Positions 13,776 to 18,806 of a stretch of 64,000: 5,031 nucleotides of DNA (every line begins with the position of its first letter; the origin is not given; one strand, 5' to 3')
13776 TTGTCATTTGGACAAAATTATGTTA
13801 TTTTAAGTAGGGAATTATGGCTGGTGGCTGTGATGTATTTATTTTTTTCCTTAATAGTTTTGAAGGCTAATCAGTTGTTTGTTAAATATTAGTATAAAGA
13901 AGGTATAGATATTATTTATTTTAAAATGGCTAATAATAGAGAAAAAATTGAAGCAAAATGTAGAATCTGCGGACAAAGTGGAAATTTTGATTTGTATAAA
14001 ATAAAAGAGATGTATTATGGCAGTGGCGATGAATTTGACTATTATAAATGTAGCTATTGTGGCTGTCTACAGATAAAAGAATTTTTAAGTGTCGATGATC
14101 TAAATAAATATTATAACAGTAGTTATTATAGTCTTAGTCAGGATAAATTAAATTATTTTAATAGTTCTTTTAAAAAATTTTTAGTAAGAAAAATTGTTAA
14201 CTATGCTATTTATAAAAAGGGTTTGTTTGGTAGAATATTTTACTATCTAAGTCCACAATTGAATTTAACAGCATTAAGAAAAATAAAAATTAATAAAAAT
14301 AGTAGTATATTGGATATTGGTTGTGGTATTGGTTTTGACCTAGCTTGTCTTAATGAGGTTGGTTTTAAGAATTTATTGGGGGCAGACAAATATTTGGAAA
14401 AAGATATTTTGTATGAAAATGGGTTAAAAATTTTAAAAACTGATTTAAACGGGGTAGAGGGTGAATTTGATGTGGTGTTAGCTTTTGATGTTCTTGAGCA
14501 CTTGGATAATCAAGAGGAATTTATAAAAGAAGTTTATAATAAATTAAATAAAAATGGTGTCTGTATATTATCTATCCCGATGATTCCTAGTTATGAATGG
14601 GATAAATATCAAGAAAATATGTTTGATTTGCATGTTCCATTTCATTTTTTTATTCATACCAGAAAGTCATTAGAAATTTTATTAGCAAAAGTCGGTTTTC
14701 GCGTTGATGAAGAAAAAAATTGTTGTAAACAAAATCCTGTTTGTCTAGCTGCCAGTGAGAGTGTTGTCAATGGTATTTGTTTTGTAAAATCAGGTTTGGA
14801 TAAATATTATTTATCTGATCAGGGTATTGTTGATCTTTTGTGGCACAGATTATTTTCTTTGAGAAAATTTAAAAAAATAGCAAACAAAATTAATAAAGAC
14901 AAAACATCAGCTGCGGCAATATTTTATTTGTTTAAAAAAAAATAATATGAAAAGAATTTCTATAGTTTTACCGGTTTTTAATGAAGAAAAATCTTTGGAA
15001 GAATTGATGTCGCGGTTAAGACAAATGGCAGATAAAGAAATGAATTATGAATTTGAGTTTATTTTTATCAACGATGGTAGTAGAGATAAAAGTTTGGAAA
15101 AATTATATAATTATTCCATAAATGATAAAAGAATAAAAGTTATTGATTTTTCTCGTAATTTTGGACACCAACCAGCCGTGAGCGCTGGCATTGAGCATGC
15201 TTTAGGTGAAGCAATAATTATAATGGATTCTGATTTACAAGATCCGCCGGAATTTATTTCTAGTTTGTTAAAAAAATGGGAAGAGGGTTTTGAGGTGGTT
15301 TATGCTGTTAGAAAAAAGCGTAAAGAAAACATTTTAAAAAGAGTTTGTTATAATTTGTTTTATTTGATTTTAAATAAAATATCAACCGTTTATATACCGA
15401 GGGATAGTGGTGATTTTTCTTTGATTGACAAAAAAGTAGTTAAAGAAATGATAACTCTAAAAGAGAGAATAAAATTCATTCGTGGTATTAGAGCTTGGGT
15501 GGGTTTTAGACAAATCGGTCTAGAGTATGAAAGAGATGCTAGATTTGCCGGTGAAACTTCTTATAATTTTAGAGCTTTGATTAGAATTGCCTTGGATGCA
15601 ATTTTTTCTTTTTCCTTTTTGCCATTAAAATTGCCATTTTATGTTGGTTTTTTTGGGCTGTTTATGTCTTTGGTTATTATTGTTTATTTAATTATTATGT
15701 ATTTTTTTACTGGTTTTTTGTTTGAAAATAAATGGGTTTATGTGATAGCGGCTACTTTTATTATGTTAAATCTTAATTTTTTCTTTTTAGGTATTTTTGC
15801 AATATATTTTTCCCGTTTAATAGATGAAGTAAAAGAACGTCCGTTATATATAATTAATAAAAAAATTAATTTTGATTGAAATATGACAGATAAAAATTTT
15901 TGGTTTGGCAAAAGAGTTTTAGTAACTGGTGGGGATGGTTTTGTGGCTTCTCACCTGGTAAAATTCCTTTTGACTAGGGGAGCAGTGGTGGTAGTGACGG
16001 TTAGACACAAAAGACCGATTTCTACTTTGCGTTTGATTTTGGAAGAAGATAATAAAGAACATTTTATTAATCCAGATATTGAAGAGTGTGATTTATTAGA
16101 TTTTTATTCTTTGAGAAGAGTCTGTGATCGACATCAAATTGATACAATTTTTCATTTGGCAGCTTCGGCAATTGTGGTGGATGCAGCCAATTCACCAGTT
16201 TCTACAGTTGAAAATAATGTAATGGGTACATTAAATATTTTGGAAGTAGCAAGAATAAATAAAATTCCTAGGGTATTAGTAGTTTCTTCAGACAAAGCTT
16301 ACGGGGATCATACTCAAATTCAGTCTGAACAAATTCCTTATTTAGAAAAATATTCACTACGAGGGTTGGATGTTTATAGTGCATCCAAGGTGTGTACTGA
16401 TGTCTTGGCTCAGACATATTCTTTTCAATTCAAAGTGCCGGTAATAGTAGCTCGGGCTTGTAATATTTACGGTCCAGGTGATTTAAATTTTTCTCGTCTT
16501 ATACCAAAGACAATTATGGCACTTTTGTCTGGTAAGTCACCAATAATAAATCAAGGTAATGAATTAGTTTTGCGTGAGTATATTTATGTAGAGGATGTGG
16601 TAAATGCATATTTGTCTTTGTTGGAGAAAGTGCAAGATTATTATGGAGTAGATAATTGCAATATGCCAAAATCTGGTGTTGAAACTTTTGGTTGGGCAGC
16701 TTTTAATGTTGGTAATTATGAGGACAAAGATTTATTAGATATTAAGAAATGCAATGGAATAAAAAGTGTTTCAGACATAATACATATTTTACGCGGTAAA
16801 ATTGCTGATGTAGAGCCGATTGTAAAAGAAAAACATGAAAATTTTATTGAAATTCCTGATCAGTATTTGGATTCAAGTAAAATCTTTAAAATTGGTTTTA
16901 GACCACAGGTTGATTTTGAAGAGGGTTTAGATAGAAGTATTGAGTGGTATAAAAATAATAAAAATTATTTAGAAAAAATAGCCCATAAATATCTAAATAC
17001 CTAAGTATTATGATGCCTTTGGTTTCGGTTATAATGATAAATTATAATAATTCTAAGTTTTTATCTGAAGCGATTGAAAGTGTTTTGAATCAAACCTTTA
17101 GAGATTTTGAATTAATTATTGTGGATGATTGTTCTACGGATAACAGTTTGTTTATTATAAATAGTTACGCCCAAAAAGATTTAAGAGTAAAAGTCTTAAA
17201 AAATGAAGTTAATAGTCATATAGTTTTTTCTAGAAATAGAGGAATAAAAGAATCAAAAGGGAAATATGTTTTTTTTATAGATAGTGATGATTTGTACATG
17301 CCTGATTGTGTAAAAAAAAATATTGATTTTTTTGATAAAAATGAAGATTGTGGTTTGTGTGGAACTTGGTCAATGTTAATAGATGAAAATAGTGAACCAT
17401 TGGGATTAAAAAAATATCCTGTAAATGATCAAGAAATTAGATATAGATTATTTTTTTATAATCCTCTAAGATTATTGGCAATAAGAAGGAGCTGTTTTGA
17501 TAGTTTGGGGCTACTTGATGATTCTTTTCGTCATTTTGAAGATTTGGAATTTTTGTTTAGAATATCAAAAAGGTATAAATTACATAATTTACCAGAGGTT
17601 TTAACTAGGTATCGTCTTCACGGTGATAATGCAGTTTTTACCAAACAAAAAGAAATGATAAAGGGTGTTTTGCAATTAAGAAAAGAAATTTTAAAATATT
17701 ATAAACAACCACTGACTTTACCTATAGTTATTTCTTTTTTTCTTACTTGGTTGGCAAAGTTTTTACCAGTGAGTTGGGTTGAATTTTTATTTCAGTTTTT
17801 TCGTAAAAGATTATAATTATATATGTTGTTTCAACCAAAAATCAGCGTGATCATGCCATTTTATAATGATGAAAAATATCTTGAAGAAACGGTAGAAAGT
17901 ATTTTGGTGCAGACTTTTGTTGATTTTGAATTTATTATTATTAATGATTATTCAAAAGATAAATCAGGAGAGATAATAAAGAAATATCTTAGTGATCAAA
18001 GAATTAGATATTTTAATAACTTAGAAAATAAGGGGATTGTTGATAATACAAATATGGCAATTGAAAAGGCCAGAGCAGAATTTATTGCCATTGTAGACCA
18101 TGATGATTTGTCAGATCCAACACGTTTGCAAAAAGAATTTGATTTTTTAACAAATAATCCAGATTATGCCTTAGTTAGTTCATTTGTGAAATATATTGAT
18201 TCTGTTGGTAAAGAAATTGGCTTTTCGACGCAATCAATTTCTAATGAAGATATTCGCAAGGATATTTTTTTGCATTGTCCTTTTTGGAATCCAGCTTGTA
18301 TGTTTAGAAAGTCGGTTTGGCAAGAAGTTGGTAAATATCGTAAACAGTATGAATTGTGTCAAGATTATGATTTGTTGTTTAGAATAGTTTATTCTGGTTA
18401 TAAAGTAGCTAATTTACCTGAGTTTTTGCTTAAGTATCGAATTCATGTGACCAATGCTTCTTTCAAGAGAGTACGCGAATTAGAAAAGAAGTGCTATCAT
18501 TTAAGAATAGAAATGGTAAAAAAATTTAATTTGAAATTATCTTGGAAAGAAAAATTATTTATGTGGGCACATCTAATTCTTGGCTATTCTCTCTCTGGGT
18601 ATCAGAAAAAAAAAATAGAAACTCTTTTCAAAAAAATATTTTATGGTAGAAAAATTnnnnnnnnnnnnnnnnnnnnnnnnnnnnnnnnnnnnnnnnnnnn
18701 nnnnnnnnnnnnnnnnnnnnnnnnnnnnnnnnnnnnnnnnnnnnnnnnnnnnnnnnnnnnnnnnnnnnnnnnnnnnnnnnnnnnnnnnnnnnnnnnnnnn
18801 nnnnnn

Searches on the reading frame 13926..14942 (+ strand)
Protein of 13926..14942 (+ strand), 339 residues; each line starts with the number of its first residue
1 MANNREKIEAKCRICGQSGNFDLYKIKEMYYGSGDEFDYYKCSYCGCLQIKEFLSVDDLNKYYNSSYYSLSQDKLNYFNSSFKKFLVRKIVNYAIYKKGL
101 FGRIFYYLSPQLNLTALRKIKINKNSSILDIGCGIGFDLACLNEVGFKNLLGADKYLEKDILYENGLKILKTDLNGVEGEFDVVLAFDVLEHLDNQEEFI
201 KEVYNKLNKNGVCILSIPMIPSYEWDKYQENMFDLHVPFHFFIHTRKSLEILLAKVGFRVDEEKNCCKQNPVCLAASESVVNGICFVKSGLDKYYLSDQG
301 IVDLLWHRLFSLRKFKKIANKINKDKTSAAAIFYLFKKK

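Call 96: search_protein_families(library=pfam, proteins=[window:13926-14942:+], max_evalue=0.00001)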
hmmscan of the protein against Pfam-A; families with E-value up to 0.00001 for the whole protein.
window:13926-14942:+ (339 aa): 5 families
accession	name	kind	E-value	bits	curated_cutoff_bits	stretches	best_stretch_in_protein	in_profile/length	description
PF13489.12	Methyltransf_23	-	1.5e-18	67.5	27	1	118-262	19-163/164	Methyltransferase domain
PF08241.18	Methyltransf_11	-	2.3e-09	38.2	21.2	1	129-215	1-95/95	Methyltransferase domain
PF13847.12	Methyltransf_31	-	8.2e-08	32.5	27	0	179-218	73-112/145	Methyltransferase domain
PF08242.18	Methyltransf_12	-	5.6e-07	30.6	30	1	129-213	1-98/98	Methyltransferase domain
PF13649.12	Methyltransf_25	-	8.6e-06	26.8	27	0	128-211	1-97/97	Methyltransferase domain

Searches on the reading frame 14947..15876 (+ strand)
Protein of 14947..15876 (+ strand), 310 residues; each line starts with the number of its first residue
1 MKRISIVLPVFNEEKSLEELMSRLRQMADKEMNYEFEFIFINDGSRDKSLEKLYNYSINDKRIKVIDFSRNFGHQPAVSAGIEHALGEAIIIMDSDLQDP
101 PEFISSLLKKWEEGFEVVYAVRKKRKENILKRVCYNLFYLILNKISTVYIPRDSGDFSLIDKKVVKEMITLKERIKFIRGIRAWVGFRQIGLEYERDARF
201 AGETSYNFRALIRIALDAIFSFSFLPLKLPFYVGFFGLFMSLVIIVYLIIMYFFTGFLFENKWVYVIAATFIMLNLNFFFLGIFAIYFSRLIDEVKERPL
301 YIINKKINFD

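Call 96: search_protein_families(library=pfam, proteins=[window:14947-15876:+], max_evalue=0.00001)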
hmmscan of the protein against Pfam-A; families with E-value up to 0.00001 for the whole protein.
window:14947-15876:+ (310 aa): 2 families
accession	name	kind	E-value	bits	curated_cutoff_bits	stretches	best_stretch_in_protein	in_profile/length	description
PF00535.33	Glycos_transf_2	-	2e-31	109.6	23.3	1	5-167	1-166/168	Glycosyl transferase family 2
PF10111.15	Glyco_tranf_2_2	-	9.1e-08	32.3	27.3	1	5-216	1-201/276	Glycosyltransferase like family 2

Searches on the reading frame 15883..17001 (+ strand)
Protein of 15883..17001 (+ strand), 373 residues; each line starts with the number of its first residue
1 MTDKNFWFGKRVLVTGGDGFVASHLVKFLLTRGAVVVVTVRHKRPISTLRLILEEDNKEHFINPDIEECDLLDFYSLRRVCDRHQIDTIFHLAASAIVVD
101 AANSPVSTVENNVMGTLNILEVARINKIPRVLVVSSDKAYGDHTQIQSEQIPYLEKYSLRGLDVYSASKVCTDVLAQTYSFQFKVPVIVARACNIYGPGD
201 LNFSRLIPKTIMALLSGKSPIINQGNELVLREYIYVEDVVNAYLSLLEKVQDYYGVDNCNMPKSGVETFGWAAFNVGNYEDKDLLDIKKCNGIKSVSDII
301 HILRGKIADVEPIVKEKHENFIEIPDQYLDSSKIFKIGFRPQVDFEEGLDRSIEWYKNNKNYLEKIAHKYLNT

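Call 97: search_protein_families(library=pfam, proteins=[window:15883-17001:+], max_evalue=0.00001)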
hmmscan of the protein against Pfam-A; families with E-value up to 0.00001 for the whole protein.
window:15883-17001:+ (373 aa): 6 families
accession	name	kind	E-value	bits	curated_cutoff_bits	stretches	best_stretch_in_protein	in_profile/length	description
PF01370.27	Epimerase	-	5.1e-51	173.8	20.9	1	12-251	1-229/240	NAD dependent epimerase/dehydratase family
PF16363.11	GDP_Man_Dehyd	-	7e-47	160.9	27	1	13-350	1-330/332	GDP-mannose 4,6 dehydratase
PF01073.25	3Beta_HSD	-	7.5e-18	65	22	1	13-251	1-233/280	3-beta hydroxysteroid dehydrogenase/isomerase family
PF02719.21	Polysacc_synt_2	-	1.6e-15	57.5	20.2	1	12-140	1-132/293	Polysaccharide biosynthesis protein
PF07993.18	NAD_binding_4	-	8.5e-15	55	20.1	1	14-228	1-244/258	Male sterility protein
PF04321.23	RmlD_sub_bind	-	9.3e-10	38.5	27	1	11-206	2-162/287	RmlD substrate binding domain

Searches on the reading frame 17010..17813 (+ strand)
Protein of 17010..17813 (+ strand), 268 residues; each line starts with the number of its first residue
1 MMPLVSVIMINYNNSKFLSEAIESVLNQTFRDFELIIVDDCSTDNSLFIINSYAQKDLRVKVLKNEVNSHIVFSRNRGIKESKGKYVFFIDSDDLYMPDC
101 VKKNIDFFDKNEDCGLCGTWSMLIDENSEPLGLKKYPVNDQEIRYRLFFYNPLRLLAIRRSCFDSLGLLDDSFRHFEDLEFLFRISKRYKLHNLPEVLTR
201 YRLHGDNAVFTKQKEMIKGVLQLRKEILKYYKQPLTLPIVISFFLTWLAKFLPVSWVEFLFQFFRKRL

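Call 97: search_protein_families(library=pfam, proteins=[window:17010-17813:+], max_evalue=0.00001)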
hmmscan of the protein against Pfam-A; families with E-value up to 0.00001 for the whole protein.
window:17010-17813:+ (268 aa): 3 families
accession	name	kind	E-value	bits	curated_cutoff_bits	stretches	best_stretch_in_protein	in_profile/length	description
PF00535.33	Glycos_transf_2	-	3.4e-35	121.9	23.3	1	6-130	1-125/168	Glycosyl transferase family 2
PF10111.15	Glyco_tranf_2_2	-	3.5e-19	69.8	27.3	1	13-207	10-221/276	Glycosyltransferase like family 2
PF13641.12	Glyco_tranf_2_3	-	9.9e-10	39.3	27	1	5-186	3-195/230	Glycosyltransferase like family 2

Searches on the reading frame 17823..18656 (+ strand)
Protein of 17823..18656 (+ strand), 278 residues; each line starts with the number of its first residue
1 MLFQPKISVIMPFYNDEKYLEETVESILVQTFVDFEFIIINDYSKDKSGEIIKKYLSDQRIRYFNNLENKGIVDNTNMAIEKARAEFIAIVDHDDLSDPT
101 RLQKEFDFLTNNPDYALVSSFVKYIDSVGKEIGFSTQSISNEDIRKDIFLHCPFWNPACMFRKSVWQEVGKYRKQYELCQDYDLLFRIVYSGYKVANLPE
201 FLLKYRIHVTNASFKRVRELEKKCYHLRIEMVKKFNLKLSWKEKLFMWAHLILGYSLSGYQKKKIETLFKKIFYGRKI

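Call 97: search_protein_families(library=pfam, proteins=[window:17823-18656:+], max_evalue=0.00001)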
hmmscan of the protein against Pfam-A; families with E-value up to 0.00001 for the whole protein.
window:17823-18656:+ (278 aa): 3 families
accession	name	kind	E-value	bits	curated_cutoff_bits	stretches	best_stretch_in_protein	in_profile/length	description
PF00535.33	Glycos_transf_2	-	3.9e-31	108.7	23.3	1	8-143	1-140/168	Glycosyl transferase family 2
PF10111.15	Glyco_tranf_2_2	-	6.5e-15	55.8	27.3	1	8-218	1-229/276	Glycosyltransferase like family 2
PF13641.12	Glyco_tranf_2_3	-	1e-14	55.5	27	1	5-202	1-208/230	Glycosyltransferase like family 2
